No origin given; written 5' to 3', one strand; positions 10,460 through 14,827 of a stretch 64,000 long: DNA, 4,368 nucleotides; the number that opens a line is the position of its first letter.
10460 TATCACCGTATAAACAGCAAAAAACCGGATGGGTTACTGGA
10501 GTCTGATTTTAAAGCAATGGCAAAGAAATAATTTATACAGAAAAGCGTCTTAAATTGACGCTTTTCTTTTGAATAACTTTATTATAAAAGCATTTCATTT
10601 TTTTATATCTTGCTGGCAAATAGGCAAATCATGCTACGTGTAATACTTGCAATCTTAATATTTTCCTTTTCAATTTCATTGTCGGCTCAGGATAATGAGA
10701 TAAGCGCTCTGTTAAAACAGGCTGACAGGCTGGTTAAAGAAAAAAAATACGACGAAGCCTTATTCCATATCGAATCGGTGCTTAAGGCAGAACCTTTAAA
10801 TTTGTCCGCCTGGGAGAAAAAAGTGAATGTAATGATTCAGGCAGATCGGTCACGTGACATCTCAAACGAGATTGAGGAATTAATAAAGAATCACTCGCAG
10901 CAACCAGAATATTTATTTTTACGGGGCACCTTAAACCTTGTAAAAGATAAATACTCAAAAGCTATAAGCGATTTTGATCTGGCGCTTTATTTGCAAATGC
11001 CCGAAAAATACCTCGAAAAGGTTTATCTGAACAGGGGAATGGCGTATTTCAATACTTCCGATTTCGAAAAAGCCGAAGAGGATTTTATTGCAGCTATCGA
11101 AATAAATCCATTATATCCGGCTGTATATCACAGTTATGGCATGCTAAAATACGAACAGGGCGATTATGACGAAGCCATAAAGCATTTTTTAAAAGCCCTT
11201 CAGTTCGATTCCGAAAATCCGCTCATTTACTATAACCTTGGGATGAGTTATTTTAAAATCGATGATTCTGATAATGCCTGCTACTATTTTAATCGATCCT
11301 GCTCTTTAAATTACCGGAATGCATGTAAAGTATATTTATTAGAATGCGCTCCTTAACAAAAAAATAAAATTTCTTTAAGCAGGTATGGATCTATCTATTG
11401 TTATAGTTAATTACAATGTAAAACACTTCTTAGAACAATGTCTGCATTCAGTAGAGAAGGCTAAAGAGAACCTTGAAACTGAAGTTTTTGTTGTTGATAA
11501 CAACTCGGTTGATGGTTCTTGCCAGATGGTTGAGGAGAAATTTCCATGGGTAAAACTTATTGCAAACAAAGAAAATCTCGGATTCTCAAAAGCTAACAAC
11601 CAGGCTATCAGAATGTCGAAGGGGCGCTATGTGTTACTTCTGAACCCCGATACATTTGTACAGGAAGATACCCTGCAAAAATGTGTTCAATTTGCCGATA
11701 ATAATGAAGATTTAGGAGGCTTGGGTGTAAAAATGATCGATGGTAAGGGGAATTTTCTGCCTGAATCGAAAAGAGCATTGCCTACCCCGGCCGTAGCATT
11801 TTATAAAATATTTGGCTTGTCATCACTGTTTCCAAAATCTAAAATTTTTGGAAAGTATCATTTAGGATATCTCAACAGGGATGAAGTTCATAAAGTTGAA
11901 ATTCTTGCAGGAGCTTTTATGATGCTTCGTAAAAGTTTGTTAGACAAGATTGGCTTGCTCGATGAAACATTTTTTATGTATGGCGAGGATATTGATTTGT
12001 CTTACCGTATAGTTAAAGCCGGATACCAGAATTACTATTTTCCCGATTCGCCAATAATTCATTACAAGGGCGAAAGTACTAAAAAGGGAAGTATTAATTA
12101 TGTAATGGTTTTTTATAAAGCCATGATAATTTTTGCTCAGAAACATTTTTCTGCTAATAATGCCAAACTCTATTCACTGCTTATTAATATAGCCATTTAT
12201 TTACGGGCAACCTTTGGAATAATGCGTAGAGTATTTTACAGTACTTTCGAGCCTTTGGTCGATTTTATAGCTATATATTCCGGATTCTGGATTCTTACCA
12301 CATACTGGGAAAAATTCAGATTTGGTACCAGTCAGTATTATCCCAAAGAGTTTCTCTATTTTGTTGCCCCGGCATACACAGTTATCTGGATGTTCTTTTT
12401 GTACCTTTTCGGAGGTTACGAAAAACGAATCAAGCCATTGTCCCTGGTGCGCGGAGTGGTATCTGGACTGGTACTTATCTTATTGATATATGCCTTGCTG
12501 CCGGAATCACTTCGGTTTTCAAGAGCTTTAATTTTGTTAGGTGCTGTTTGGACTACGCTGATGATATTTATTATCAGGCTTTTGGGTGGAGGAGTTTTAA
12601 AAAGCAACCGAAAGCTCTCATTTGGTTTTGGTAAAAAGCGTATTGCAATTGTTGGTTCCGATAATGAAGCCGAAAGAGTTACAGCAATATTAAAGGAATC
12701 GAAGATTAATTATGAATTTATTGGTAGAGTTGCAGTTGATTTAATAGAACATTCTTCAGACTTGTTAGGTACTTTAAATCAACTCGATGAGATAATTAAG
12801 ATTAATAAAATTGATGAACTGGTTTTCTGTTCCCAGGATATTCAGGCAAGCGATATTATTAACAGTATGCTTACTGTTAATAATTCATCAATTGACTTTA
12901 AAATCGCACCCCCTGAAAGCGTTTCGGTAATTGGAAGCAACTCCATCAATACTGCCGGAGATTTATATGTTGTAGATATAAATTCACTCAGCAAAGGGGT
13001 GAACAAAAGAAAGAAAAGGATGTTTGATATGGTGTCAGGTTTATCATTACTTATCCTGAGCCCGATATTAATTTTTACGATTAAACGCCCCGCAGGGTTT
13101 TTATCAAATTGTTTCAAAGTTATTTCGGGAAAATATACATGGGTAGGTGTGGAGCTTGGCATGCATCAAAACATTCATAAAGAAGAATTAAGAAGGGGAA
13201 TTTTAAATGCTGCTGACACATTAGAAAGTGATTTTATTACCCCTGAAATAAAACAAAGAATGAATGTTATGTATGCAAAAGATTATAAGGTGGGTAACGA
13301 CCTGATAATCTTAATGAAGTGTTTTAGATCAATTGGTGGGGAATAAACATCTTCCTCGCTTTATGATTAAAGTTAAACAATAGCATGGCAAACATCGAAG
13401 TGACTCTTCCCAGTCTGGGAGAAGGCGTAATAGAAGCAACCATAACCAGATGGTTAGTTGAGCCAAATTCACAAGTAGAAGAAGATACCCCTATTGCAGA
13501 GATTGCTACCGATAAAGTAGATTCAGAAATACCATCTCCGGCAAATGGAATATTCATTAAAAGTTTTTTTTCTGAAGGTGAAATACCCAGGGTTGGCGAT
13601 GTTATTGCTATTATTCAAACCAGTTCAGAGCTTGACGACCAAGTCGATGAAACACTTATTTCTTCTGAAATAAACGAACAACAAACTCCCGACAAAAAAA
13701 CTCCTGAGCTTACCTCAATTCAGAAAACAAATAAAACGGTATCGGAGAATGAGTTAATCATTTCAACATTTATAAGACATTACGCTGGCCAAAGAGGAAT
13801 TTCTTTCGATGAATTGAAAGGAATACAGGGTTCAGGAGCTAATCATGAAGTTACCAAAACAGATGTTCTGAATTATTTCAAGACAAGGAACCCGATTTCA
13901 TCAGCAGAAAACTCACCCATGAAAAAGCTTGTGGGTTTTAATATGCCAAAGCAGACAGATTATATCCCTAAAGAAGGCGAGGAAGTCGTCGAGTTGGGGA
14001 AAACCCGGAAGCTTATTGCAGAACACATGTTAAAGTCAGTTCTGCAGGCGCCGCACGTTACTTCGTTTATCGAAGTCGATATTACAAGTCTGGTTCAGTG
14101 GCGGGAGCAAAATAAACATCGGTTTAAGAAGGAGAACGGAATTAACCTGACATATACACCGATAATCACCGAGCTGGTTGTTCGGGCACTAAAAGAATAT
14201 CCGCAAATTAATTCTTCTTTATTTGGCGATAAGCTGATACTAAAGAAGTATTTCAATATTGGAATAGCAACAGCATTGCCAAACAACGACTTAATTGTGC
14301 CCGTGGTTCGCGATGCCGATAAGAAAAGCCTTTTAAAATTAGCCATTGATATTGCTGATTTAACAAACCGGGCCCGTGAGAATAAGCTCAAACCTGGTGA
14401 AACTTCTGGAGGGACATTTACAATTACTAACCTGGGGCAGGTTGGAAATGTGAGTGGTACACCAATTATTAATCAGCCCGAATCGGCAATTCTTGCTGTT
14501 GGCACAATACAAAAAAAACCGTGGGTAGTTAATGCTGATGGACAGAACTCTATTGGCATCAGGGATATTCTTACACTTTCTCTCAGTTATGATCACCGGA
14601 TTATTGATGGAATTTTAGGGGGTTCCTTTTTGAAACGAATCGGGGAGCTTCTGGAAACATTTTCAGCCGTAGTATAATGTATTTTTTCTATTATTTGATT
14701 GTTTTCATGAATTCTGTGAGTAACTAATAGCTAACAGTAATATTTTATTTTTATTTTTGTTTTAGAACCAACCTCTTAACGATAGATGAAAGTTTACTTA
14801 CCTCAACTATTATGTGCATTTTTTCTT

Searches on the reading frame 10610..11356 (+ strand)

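Call 26: search_protein_families(library=pfam, proteins=[window:10610-11356:+], max_evalue=0.00001)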
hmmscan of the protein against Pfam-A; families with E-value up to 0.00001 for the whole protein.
window:10610-11356:+ (248 aa): 14 families
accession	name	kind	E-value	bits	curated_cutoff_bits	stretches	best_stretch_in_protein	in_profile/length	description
PF07719.23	TPR_2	-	3.1e-27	92.8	27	1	171-203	2-34/34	Tetratricopeptide repeat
PF00515.34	TPR_1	-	3.6e-25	87.1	27.8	2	137-167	2-32/34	Tetratricopeptide repeat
PF13181.12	TPR_8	-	5.4e-20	70.2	25.7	0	137-167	2-32/34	Tetratricopeptide repeat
PF13432.12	TPR_16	-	7.5e-16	58.7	32.7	1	140-204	1-65/65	Tetratricopeptide repeat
PF13424.12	TPR_12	-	1.1e-15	57.9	30.1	2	137-199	4-74/77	Tetratricopeptide repeat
PF13431.12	TPR_17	-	1.2e-15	56.8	24.4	0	161-190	4-33/34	Tetratricopeptide repeat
PF13414.12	TPR_11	-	2.1e-15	56.6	26.8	1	180-216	4-40/42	TPR repeat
PF13428.12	TPR_14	-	2.7e-14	52.7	23.5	0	170-211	1-42/44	Tetratricopeptide repeat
PF14559.12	TPR_19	-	5.7e-11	43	25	0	181-221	2-42/68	Tetratricopeptide repeat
PF13174.12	TPR_6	-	1e-10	41.9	26.3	0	207-229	3-25/33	Tetratricopeptide repeat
PF25064.1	ARM_TT21_5th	-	4.3e-09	37.1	27.8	1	38-125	8-98/117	TT21 fifth ARM repeats domain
PF13374.12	TPR_10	-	8.8e-07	29.2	27.5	0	174-198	6-30/42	Tetratricopeptide repeat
PF13371.12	TPR_9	-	1.2e-06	28.9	35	0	140-167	33-60/73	Tetratricopeptide repeat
PF25063.1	ARM_TT21_C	-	6.9e-06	26.5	35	0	131-218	90-178/209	Tetratricopeptide repeat protein 21 C-terminal ARM domain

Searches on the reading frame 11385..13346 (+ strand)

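Call 3: search_protein_families(library=pfam, proteins=[window:11385-13346:+], max_evalue=0.01)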
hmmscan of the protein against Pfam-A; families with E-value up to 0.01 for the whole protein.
window:11385-13346:+ (653 aa): 6 families
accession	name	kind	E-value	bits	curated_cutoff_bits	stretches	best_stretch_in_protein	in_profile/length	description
PF00535.33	Glycos_transf_2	-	8.5e-26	91.3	23.3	1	4-189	1-167/168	Glycosyl transferase family 2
PF13641.12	Glyco_tranf_2_3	-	1.2e-21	78.3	27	1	3-233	3-218/230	Glycosyltransferase like family 2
PF13632.12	Glyco_trans_2_3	-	2.5e-07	31.2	27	1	83-338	2-197/198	Glycosyl transferase family group 2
PF13727.12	CoA_binding_3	-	2.3e-05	24.9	25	1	359-507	27-173/175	CoA-binding domain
PF13712.12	Glyco_tranf_2_5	-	4.1e-05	23.8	27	1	62-231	36-194/210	Glycosyltransferase like family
PF13506.12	Glyco_transf_21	-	0.0015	18.5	21.7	0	155-217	83-145/174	Glycosyl transferase family 21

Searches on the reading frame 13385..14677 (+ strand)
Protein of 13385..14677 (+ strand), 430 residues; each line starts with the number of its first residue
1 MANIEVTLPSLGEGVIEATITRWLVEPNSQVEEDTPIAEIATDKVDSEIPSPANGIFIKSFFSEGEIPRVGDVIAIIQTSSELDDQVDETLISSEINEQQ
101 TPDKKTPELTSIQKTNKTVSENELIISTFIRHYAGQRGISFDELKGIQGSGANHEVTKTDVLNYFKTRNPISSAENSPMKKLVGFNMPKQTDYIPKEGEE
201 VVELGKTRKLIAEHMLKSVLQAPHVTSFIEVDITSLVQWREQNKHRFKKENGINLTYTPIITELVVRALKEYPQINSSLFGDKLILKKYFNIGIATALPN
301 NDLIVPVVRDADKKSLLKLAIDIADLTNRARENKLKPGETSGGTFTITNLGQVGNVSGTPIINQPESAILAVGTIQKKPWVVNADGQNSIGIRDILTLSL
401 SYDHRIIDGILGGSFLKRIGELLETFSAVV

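Call 3: search_protein_families(library=pfam, proteins=[window:13385-14677:+], max_evalue=0.01)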
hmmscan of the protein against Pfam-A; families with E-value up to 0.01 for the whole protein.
window:13385-14677:+ (430 aa): 3 families
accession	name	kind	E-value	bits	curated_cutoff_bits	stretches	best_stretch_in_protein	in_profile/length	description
PF00198.28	2-oxoacid_dh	-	1.1e-76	257.8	23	1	198-427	3-228/232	2-oxoacid dehydrogenases acyltransferase (catalytic domain)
PF00364.28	Biotin_lipoyl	-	9.3e-14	51.5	22.1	1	5-77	2-73/73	Biotin-requiring enzyme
PF02817.22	E3_binding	-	0.0011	19.6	23.7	1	131-162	8-36/36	e3 binding domain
